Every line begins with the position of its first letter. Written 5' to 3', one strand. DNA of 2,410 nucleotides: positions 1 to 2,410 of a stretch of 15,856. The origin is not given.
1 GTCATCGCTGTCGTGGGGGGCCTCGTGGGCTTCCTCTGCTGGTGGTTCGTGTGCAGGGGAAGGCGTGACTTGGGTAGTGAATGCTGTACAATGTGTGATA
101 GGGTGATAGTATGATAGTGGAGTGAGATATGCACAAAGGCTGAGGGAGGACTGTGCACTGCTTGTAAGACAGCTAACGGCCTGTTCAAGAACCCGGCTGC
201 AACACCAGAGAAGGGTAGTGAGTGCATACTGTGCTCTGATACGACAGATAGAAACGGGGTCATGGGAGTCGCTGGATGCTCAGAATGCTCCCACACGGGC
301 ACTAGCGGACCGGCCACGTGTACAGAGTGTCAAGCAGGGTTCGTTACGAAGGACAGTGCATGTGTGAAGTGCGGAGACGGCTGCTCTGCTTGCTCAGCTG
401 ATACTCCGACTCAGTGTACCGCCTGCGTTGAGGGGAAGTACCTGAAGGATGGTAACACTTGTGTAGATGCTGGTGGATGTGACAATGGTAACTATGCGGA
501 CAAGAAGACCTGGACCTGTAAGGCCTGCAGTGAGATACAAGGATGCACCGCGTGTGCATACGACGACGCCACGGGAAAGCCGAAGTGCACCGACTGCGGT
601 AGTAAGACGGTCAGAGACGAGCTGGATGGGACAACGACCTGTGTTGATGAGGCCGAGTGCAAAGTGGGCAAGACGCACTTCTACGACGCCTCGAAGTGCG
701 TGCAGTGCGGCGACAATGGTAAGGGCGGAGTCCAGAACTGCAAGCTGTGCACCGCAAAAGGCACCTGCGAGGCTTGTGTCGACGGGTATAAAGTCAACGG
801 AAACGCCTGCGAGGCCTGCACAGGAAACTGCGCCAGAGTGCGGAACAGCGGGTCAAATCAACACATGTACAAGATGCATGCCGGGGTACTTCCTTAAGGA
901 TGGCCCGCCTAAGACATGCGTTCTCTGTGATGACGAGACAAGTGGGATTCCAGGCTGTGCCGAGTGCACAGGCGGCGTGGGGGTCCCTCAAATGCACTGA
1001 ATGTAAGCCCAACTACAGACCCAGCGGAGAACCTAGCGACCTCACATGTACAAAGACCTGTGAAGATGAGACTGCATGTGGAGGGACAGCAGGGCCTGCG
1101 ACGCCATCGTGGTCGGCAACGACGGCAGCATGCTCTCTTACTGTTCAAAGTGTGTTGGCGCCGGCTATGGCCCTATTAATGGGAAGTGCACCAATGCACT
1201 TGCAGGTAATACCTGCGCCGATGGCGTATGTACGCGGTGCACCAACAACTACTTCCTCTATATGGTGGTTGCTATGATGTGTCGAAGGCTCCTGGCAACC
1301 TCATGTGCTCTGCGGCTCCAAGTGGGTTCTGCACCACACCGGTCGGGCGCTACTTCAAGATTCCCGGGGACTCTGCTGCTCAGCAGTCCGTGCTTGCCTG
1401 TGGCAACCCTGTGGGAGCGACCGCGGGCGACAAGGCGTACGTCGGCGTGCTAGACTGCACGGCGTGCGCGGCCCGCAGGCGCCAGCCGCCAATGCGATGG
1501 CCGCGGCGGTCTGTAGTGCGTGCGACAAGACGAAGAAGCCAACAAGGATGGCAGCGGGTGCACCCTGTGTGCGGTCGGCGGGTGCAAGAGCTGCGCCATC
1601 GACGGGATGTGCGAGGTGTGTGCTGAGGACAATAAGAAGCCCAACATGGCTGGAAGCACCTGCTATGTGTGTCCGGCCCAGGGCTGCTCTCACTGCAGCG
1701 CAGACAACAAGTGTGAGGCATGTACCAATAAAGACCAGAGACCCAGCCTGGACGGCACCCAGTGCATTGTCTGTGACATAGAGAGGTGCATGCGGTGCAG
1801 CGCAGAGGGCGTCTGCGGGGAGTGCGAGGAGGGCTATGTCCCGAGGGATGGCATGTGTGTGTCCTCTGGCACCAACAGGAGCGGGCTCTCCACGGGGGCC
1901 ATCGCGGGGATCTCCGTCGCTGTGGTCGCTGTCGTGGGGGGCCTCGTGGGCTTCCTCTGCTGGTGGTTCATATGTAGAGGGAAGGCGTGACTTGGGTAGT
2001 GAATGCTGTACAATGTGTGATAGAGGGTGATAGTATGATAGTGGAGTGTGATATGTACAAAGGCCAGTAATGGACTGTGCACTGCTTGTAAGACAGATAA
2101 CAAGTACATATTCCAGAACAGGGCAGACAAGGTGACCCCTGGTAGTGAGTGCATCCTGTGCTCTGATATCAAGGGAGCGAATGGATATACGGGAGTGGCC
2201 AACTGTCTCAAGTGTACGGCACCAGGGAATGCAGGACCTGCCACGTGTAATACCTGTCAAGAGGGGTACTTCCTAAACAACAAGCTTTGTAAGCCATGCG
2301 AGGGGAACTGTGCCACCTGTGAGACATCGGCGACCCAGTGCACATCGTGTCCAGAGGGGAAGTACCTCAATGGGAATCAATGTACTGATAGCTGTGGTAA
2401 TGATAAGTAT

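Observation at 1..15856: Tandem head-to-tail array of at least eight Giardia-type VSP units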

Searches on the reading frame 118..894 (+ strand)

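Call 7: search_protein_families(library=pfam, proteins=[window:118-894:+], max_evalue=0.01)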
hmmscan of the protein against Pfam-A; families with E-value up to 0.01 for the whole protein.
window:118-894:+ (259 aa): 1 family
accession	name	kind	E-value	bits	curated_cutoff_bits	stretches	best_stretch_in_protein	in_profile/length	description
PF03302.18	VSP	-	1.5e-08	34.4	31.4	1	121-246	4-121/397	Giardia variant-specific surface protein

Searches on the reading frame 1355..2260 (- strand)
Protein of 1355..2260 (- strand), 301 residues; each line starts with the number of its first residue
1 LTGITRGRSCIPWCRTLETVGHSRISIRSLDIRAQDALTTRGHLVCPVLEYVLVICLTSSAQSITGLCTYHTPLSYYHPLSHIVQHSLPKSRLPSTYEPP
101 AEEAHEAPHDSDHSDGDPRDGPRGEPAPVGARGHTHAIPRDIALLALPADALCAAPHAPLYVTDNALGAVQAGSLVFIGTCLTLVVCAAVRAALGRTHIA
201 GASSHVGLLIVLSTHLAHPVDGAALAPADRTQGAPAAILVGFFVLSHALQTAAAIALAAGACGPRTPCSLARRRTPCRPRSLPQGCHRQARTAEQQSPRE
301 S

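Call 34: search_protein_families(library=pfam, proteins=[window:1355-2260:-], max_evalue=0.01)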
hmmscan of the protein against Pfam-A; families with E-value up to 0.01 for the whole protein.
window:1355-2260:- (301 aa): 0 families
